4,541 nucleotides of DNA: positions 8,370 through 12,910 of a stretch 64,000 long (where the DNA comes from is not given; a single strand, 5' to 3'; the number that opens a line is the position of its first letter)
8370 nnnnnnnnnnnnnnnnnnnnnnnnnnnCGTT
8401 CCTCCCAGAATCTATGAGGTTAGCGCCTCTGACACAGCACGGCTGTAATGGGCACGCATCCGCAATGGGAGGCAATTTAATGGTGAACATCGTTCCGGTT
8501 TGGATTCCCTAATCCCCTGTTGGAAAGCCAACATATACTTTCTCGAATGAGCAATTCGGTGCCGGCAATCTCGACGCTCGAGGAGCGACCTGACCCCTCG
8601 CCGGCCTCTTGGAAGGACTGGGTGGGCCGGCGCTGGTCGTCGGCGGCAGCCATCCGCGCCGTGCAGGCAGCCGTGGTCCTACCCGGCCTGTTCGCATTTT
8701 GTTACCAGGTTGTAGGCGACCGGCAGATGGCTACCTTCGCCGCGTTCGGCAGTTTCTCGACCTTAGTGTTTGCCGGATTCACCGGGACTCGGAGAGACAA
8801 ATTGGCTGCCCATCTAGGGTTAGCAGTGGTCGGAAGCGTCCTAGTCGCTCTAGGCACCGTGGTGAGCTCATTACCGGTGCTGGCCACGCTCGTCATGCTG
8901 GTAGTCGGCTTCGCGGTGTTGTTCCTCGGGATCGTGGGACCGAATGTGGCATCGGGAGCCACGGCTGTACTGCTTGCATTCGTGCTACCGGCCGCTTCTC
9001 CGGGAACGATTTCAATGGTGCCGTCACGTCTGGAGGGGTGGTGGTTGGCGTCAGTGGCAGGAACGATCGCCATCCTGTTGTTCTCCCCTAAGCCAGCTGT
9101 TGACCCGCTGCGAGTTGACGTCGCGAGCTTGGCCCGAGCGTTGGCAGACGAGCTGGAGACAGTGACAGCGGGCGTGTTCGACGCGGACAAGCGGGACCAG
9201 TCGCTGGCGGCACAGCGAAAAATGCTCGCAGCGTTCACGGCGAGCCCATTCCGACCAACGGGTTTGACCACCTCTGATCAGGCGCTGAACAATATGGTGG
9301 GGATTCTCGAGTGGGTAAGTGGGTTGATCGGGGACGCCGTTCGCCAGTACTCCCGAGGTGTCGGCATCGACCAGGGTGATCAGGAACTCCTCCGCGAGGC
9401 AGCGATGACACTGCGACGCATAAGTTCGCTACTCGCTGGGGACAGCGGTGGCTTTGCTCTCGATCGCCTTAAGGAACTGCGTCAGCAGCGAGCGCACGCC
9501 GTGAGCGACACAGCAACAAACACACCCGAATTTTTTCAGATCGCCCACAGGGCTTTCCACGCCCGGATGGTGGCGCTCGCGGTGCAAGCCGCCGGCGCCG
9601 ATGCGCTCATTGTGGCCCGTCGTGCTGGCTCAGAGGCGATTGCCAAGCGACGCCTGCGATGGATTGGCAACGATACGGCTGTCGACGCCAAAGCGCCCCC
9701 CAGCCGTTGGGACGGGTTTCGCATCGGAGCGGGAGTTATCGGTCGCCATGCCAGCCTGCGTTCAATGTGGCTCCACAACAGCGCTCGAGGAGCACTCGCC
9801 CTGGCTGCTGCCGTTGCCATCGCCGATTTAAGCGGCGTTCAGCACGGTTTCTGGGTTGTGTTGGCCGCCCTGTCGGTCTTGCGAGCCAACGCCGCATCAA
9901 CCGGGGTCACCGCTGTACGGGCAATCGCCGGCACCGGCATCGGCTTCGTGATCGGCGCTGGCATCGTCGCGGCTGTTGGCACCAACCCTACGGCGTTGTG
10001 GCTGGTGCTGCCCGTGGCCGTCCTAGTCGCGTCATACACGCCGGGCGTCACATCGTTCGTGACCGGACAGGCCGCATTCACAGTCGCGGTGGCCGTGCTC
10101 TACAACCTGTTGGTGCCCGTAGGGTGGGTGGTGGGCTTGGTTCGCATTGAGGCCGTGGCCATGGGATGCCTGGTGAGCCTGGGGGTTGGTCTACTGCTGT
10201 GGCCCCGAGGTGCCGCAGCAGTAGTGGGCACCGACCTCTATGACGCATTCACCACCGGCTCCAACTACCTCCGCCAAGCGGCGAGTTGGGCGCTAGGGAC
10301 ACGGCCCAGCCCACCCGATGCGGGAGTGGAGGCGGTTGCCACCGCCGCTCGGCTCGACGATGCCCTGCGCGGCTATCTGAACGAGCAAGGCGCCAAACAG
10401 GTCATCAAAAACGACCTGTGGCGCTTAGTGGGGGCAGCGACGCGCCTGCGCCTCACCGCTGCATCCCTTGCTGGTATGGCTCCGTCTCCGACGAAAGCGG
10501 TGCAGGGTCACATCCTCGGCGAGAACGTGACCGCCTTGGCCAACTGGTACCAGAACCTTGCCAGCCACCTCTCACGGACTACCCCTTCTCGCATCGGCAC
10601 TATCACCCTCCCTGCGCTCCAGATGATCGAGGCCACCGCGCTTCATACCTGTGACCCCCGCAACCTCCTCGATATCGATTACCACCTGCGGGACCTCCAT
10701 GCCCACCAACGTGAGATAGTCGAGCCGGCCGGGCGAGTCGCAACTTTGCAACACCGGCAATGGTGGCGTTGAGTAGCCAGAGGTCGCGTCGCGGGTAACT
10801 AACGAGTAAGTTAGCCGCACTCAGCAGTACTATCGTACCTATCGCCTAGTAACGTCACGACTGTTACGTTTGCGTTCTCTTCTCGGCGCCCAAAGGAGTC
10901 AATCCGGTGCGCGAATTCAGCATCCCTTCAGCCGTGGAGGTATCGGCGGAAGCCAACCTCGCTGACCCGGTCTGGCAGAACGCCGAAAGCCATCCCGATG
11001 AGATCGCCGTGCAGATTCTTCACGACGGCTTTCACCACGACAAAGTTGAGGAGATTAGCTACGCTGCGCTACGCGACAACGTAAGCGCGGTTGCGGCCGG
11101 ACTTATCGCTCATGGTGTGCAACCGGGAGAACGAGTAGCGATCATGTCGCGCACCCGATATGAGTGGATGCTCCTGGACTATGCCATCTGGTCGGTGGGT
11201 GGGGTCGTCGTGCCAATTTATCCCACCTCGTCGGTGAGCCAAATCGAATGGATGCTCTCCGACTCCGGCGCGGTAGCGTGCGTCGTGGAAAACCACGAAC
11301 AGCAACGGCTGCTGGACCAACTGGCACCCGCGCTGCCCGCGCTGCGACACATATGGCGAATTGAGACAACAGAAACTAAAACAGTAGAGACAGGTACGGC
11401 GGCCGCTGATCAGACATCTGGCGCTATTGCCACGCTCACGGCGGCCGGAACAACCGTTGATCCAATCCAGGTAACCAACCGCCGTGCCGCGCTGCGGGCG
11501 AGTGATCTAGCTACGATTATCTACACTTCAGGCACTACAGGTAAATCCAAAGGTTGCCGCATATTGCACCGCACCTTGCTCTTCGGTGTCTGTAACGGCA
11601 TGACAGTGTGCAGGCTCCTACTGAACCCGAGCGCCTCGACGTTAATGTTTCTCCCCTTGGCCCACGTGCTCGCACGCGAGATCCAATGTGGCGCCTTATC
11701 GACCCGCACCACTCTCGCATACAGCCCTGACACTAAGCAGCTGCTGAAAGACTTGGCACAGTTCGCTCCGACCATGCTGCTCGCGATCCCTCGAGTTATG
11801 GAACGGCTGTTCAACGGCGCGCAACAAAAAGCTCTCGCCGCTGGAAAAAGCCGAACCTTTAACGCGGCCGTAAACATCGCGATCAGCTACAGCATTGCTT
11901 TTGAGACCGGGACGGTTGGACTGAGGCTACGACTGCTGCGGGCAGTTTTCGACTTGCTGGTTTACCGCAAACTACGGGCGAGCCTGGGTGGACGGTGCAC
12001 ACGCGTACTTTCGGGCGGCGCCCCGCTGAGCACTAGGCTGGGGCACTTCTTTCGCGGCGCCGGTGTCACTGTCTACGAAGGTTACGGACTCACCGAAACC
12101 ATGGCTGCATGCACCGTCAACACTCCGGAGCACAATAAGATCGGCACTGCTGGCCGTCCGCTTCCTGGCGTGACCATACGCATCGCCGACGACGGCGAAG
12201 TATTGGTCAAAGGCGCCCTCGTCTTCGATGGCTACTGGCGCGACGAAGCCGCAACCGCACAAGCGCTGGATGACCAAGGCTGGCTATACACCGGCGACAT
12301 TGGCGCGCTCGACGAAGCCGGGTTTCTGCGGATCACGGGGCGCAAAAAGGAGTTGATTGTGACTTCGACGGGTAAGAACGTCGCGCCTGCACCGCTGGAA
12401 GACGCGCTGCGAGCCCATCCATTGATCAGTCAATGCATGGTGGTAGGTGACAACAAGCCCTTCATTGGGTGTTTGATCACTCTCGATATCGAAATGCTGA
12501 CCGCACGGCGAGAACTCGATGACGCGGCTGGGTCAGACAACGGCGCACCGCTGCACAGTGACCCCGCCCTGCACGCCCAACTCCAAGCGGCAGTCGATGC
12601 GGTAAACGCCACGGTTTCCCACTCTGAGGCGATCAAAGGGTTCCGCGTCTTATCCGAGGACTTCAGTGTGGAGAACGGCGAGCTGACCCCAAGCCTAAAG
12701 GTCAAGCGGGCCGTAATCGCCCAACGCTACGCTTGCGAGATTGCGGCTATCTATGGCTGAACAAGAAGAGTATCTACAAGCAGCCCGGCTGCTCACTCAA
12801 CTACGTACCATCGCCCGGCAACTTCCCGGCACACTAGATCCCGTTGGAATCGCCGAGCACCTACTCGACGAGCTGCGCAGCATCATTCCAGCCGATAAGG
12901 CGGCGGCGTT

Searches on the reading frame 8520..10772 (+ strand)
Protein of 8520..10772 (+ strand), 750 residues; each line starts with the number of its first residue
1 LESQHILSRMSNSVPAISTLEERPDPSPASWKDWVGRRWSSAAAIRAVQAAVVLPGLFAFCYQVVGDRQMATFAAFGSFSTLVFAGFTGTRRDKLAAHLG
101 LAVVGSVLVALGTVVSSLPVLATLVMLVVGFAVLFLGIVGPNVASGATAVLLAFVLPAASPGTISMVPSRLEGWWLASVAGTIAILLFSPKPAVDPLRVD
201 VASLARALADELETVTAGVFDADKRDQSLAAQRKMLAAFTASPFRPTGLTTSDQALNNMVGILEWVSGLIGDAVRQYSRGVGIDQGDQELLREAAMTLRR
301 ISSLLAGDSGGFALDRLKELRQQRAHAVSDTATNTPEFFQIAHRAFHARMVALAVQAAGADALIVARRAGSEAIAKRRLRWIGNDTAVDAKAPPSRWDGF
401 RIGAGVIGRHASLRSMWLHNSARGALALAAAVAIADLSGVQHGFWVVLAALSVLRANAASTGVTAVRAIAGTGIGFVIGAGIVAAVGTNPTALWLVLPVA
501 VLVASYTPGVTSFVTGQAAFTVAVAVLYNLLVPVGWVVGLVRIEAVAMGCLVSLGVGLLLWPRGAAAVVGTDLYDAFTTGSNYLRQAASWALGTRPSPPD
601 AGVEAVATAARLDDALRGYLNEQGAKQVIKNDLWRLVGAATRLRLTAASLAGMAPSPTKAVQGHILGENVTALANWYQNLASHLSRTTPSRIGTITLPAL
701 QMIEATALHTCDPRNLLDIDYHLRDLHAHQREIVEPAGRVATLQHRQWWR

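Call 48: search_protein_families(library=pfam, proteins=[window:8520-10772:+], max_evalue=0.00001)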
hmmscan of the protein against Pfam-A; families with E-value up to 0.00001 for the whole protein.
window:8520-10772:+ (750 aa): 1 family
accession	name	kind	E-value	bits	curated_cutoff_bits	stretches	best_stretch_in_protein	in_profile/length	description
PF13515.12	FUSC_2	-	1.6e-14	54.5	25.6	1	431-554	2-124/126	Fusaric acid resistance protein-like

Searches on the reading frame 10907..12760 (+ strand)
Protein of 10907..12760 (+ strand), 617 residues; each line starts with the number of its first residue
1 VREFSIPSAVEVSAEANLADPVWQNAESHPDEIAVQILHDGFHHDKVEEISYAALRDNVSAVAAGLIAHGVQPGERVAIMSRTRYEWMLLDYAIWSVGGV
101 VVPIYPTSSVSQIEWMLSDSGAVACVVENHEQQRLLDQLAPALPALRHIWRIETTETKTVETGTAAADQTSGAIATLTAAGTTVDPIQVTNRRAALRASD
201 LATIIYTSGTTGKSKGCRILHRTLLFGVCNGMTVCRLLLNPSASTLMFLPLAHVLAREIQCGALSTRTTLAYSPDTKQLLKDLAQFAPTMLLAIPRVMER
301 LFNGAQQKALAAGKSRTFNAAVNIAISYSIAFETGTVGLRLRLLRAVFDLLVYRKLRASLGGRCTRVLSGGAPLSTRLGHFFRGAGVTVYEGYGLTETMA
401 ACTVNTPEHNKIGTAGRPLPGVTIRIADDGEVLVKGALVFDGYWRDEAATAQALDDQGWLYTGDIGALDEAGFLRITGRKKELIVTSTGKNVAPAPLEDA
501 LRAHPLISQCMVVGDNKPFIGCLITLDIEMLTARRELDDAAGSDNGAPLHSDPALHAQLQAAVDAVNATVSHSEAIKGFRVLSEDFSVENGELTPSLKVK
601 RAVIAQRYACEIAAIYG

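Call 48: search_protein_families(library=pfam, proteins=[window:10907-12760:+], max_evalue=0.00001)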
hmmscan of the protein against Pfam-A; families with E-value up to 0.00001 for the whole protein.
window:10907-12760:+ (617 aa): 2 families
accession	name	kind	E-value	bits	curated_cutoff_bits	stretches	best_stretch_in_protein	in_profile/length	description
PF00501.34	AMP-binding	-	3.6e-74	250.3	29.9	1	23-444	2-384/384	AMP-binding enzyme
PF23562.2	AMP-binding_C_3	-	1.7e-14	54.7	20.8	1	482-616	2-120/124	AMP-binding enzyme C-terminal domain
